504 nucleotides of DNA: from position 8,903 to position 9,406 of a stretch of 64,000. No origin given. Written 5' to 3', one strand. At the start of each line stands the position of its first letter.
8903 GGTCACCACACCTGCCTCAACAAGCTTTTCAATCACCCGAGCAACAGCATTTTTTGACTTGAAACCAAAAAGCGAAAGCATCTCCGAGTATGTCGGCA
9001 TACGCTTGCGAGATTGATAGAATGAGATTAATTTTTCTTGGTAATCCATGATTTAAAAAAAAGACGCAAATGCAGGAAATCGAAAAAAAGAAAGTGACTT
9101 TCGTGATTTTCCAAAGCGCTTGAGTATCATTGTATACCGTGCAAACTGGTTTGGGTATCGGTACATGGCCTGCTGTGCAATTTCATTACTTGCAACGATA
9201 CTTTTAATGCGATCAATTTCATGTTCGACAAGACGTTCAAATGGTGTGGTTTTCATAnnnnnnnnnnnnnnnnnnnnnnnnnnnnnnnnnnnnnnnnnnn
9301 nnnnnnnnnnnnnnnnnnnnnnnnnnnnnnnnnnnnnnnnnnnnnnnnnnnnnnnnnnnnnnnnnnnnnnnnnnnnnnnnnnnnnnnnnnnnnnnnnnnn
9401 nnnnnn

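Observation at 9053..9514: LexA-box-gated promoter feeding two tiny ORFs ahead of lexA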

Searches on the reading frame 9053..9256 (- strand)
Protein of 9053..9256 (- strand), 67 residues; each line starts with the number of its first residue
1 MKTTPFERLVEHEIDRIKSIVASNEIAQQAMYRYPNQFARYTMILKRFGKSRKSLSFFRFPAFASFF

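Call 5: search_protein_families(library=pfam, proteins=[window:9053-9256:-], max_evalue=1)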
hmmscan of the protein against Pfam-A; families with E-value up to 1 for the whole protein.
window:9053-9256:- (67 aa): 1 family
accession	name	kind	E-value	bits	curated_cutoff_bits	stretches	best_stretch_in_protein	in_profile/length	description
PF08930.15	DUF1912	-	0.056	14.1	25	1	23-61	37-75/84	Domain of unknown function (DUF1912)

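Call 7: search_protein_families(library=ncbifam, proteins=[window:9053-9256:-], max_evalue=1)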
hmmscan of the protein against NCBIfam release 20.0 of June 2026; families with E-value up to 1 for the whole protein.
window:9053-9256:- (67 aa): 0 families

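Call 8: search_protein_families(library=phrogs, proteins=[window:9053-9256:-], max_evalue=1)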
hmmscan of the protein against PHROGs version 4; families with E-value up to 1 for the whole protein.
window:9053-9256:- (67 aa): 0 families

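Call 10: find_homologous_proteins(query=window:9053-9256:-, max_evalue=0.01)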
Query window:9053-9256:- (67 aa): 3 proteins with E <= 0.01 among 3 candidates.
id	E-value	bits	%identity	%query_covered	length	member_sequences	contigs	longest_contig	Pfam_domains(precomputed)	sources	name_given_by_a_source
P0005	3.4e-36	139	100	100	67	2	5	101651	-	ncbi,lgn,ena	-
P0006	5.9e-29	116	84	100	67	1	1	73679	-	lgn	-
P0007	3.4e-26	107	75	100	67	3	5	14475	-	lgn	-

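Call 13: find_encoding_contigs(protein=P0007, flank=4000, max_places=4)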
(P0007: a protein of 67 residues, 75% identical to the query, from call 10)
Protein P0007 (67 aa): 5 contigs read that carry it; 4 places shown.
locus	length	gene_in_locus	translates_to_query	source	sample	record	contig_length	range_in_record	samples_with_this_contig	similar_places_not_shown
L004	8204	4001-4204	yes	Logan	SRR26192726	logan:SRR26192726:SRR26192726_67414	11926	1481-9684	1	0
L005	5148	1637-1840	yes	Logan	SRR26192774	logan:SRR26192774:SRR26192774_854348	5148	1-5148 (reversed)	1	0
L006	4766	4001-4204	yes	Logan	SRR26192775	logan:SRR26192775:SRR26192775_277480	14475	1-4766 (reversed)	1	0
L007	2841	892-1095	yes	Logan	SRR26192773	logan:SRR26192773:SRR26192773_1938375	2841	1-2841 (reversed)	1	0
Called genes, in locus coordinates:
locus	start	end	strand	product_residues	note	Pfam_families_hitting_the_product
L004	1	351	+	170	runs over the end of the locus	PF04079:SMC_ScpB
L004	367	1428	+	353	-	PF00953:Glycos_transf_4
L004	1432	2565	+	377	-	PF01098:FTSW_RODA_SPOVE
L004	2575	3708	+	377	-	PF03033:Glyco_transf_28, PF04101:Glyco_tran_28_C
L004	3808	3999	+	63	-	-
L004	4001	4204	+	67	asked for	-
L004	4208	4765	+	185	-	PF00717:Peptidase_S24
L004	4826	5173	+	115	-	-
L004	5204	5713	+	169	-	PF03724:META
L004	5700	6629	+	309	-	PF01551:Peptidase_M23, PF01471:PG_binding_1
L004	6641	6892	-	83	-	-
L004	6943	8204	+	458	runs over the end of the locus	PF01946:Thi4 (weak), PF01266:DAO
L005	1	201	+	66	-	?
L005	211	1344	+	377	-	PF03033:Glyco_transf_28, PF04101:Glyco_tran_28_C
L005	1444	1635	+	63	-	-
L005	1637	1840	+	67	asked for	-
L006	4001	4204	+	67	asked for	-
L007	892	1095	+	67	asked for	-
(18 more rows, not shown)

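Call 46: find_encoding_contigs(protein=P0006, flank=3000, max_places=2)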
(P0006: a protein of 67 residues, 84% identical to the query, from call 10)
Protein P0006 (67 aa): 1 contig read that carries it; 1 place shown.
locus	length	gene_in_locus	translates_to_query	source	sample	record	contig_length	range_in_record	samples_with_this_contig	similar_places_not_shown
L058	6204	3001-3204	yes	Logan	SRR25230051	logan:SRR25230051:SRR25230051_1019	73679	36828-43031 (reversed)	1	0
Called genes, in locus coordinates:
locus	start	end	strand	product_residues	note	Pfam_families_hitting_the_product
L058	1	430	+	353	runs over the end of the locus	PF00953:Glycos_transf_4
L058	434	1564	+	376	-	PF01098:FTSW_RODA_SPOVE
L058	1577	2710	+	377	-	PF03033:Glyco_transf_28, PF04101:Glyco_tran_28_C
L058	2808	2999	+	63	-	-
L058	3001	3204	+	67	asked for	-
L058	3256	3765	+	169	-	PF00717:Peptidase_S24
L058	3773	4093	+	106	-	-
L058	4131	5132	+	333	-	PF01551:Peptidase_M23, PF01471:PG_binding_1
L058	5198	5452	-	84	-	-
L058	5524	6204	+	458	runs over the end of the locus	PF01946:Thi4 (weak), PF01266:DAO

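Call 71: predict_structure(alignment_id=A2)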
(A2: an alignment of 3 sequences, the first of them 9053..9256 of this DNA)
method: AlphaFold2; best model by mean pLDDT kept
length: 67 residues; sequences in the alignment: 3
mean_pLDDT: 68.6   pTM: 0.34
mean pLDDT of the five models: 68.6, 66.2, 65.9, 65.8, 64.8
residues with pLDDT >= 90: 12; 70-90: 20; 50-70: 20; < 50: 15
segments of 3 or more residues with pLDDT < 50: 52-61, 63-67
pLDDT, mean of each block of 10 residues (from residue 1): 88 90 68 64 69 47 48
secondary structure, 60 per line:
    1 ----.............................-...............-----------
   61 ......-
elements in order: H5-33 H35-49 H61-66

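Call 72: search_protein_families(library=padloc, proteins=[window:9053-9256:-], max_evalue=0.1)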
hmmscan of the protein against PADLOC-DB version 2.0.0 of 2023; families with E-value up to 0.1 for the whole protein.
window:9053-9256:- (67 aa): 0 families

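Call 76: find_encoding_contigs(protein=P0005, flank=2500, max_places=5)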
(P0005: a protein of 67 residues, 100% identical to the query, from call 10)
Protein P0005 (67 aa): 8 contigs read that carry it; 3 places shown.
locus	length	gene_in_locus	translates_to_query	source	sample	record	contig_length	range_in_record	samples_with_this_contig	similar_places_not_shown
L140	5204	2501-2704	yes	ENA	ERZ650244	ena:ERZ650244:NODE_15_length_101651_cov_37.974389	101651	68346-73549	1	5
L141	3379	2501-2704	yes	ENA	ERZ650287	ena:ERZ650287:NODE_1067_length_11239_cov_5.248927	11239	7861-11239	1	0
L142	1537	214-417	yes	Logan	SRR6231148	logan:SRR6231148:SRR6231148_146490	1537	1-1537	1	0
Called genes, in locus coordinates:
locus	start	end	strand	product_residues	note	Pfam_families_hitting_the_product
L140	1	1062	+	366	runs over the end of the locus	PF01098:FTSW_RODA_SPOVE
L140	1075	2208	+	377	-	PF03033:Glyco_transf_28, PF04101:Glyco_tran_28_C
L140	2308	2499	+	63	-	-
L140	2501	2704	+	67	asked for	-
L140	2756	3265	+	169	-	PF00717:Peptidase_S24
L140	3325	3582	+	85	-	-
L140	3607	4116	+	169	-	PF03724:META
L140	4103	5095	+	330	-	PF01551:Peptidase_M23, PF01471:PG_binding_1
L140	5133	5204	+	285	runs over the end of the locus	-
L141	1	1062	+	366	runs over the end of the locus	PF01098:FTSW_RODA_SPOVE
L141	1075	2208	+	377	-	PF03033:Glyco_transf_28, PF04101:Glyco_tran_28_C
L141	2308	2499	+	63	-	-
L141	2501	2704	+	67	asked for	-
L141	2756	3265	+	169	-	PF00717:Peptidase_S24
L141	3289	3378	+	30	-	?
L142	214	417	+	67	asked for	-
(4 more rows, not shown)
